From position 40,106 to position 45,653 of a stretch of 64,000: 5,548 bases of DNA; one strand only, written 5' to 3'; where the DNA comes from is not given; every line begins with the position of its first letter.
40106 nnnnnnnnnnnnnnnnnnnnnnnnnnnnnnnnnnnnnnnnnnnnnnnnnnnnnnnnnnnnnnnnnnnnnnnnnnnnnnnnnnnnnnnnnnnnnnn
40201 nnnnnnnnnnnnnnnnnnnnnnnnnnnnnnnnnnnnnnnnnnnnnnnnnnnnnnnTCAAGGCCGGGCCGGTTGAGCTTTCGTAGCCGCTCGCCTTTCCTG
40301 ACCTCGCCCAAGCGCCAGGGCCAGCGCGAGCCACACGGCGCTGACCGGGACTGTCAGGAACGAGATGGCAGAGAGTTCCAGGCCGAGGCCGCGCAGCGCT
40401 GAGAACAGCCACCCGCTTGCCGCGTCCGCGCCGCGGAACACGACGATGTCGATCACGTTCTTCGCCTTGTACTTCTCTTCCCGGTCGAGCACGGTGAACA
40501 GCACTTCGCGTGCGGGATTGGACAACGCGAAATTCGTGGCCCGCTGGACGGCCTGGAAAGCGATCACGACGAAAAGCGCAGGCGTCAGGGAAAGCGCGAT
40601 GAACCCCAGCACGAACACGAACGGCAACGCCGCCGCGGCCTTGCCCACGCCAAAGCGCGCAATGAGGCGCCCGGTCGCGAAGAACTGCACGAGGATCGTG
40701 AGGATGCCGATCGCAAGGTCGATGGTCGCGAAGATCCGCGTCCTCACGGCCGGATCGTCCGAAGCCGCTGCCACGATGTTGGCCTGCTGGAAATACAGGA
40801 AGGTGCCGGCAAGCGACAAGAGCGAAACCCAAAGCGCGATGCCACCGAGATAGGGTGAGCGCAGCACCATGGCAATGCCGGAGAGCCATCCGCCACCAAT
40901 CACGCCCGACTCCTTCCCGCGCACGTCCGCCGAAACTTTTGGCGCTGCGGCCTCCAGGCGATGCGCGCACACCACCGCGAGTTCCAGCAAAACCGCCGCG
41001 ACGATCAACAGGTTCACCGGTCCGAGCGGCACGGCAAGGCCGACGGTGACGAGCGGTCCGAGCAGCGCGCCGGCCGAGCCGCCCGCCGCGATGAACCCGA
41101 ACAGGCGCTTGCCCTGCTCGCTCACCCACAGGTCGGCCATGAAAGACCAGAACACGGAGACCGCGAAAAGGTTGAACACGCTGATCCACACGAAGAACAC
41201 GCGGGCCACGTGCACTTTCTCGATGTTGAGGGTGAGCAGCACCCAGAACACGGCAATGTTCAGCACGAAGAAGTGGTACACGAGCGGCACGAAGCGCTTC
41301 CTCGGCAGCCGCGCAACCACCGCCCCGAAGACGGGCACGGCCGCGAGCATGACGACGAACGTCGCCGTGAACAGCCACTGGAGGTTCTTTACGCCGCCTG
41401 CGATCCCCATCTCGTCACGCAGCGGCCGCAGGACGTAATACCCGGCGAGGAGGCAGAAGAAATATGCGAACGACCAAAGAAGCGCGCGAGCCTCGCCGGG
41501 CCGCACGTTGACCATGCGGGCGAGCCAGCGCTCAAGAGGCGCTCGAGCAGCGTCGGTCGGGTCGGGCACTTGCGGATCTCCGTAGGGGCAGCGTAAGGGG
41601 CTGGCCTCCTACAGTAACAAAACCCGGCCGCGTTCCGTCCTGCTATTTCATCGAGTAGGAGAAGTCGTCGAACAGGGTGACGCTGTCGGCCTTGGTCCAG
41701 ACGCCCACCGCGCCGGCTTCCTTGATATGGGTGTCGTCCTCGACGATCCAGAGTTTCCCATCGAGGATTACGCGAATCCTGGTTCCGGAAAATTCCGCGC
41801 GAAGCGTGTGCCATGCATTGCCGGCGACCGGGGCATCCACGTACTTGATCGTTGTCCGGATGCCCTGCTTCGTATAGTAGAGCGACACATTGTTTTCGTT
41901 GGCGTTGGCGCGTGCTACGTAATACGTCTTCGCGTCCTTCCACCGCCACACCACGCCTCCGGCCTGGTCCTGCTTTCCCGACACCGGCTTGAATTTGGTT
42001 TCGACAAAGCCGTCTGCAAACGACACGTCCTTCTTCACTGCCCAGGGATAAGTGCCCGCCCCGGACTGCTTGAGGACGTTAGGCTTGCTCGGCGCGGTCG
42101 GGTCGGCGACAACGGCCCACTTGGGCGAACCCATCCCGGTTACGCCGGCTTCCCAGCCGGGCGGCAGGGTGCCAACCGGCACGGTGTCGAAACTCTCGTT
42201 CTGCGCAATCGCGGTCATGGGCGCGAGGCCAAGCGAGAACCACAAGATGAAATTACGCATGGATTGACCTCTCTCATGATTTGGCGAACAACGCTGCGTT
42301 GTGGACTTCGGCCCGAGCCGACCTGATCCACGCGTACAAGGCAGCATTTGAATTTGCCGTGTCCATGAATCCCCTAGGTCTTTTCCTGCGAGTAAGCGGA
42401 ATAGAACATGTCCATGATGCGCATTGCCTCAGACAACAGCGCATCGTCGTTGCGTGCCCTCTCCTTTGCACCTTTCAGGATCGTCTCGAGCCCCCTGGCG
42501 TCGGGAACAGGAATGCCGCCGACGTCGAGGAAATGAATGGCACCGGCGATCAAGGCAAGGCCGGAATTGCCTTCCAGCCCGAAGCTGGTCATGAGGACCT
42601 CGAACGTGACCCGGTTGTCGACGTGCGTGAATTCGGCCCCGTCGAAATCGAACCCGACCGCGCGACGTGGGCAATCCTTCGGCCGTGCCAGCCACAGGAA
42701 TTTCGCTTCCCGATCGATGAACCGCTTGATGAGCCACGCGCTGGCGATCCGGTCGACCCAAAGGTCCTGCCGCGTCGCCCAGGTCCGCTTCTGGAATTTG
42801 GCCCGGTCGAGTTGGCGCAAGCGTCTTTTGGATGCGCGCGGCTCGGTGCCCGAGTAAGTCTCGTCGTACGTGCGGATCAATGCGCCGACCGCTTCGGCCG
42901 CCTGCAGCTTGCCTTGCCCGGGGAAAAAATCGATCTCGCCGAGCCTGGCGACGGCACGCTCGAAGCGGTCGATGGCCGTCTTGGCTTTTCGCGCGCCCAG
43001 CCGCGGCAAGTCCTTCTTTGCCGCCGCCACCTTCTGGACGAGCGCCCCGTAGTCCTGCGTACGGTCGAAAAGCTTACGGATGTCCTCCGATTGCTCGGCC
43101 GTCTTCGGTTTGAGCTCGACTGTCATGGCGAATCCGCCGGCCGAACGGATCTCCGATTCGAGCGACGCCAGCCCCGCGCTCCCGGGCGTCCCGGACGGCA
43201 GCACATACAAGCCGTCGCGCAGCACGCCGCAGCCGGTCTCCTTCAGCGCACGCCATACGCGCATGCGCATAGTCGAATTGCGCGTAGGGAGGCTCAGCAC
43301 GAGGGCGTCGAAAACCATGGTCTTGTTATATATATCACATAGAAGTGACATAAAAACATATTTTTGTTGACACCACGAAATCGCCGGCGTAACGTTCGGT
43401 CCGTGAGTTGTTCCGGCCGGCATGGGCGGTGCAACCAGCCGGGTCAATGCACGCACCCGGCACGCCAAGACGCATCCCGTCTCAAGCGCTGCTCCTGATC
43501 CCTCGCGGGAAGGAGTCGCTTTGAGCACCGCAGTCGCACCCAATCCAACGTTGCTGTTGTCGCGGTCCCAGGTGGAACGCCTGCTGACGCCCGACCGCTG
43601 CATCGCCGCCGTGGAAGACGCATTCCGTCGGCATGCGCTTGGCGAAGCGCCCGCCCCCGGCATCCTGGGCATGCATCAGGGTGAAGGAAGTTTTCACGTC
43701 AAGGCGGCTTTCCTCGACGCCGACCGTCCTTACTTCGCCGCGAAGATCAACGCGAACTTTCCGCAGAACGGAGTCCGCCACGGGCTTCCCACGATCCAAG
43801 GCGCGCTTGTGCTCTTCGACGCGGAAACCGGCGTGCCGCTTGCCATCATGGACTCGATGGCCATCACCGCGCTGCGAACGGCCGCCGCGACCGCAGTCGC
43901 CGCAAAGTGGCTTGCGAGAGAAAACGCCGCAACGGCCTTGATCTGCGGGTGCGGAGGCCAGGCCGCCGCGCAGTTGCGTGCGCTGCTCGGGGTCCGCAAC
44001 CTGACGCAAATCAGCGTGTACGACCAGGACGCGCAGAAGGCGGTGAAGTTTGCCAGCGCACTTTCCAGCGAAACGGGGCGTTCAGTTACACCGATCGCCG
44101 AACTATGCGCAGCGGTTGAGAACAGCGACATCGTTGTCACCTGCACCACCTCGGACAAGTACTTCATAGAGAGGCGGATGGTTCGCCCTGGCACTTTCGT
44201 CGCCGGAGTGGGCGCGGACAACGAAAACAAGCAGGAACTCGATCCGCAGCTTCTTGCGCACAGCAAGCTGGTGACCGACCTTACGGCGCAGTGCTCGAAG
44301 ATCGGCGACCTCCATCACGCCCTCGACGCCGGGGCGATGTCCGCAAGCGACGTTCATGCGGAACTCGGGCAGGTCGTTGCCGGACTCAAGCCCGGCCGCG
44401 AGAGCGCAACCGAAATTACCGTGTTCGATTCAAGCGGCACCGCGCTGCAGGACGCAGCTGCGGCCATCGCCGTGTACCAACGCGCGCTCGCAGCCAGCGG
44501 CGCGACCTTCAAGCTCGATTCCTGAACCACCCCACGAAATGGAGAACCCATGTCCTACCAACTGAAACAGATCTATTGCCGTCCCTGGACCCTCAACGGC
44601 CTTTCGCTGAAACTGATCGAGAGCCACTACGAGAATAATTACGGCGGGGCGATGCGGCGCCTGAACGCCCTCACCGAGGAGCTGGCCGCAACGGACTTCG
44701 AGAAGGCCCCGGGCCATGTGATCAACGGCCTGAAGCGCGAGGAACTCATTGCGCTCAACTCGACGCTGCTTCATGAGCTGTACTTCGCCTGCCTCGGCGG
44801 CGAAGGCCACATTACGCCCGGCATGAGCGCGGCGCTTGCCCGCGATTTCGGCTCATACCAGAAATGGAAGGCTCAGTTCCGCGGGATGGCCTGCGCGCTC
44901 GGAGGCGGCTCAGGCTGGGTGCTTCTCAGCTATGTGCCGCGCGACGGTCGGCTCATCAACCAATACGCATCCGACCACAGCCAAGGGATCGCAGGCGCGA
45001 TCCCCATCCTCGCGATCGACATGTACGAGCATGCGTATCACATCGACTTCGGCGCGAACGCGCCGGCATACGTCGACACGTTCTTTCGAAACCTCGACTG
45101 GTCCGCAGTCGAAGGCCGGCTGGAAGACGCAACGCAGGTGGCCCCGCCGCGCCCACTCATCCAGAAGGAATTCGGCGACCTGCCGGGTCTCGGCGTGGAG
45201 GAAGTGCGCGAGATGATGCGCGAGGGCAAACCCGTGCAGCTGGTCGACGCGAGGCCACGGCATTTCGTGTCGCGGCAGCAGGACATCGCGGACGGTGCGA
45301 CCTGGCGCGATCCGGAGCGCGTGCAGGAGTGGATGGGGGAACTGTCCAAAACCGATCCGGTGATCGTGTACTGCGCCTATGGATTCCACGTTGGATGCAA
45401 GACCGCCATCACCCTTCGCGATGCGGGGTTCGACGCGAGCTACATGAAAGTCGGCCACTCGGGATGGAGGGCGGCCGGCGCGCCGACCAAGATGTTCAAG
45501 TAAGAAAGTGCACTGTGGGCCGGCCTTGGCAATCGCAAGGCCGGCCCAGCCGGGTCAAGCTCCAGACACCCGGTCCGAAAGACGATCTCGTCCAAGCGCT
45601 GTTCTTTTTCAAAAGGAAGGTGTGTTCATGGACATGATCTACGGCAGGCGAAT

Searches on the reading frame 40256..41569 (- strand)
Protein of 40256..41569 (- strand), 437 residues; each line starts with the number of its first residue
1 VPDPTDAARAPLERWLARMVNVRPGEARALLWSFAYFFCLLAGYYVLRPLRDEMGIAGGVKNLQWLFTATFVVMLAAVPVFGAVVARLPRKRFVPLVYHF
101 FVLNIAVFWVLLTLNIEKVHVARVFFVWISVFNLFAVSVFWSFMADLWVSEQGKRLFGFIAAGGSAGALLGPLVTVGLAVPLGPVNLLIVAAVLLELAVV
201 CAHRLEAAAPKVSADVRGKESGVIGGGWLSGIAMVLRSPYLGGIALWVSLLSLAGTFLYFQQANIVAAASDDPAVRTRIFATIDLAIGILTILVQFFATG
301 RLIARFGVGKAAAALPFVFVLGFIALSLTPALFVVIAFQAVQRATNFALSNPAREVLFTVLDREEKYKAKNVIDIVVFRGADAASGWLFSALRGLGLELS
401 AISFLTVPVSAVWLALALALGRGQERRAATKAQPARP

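Call 41: search_protein_families(library=pfam, proteins=[window:40256-41569:-], max_evalue=0.00001)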
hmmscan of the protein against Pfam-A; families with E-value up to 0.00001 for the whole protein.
window:40256-41569:- (437 aa): 2 families
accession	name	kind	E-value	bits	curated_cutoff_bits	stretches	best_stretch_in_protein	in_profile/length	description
PF07690.21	MFS_1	-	2e-06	27.4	33.4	1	49-334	22-296/347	Major Facilitator Superfamily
PF03219.20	TLC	-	7.1e-06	25.5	21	0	230-392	273-455/491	TLC ATP/ADP transporter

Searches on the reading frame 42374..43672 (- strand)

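Call 41: search_protein_families(library=pfam, proteins=[window:42374-43672:-], max_evalue=0.00001)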
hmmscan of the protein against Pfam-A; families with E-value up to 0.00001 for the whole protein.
window:42374-43672:- (432 aa): 2 families
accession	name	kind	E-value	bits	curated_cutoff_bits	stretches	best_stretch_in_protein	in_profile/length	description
PF09828.14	ChrB_C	-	2.3e-40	138.5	25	1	298-426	1-131/132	ChrB, C-terminal domain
PF20229.3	ChrB_N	-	9e-08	32.6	23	1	136-224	1-91/159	Protein ChrB, N-terminal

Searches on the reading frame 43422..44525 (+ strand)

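Call 41: search_protein_families(library=pfam, proteins=[window:43422-44525:+], max_evalue=0.00001)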
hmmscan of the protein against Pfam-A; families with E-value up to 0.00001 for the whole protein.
window:43422-44525:+ (367 aa): 2 families
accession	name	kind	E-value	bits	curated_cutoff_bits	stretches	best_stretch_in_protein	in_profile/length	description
PF02423.21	OCD_Mu_crystall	-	4.4e-73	246.4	24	1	44-357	4-312/314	Ornithine cyclodeaminase/mu-crystallin family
PF01488.26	Shikimate_DH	-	1.3e-08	35.4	24.3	1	160-255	3-96/138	Shikimate / quinate 5-dehydrogenase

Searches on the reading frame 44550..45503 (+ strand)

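Call 41: search_protein_families(library=pfam, proteins=[window:44550-45503:+], max_evalue=0.00001)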
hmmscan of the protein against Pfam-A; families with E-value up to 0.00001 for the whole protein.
window:44550-45503:+ (317 aa): 2 families
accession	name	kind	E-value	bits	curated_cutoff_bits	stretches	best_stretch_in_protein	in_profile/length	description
PF02777.23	Sod_Fe_C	-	4.7e-22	78.4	20.9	1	92-189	5-101/102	Iron/manganese superoxide dismutases, C-terminal domain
PF00581.25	Rhodanese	-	3.4e-07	31.1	22.2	1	216-308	2-101/102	Rhodanese-like domain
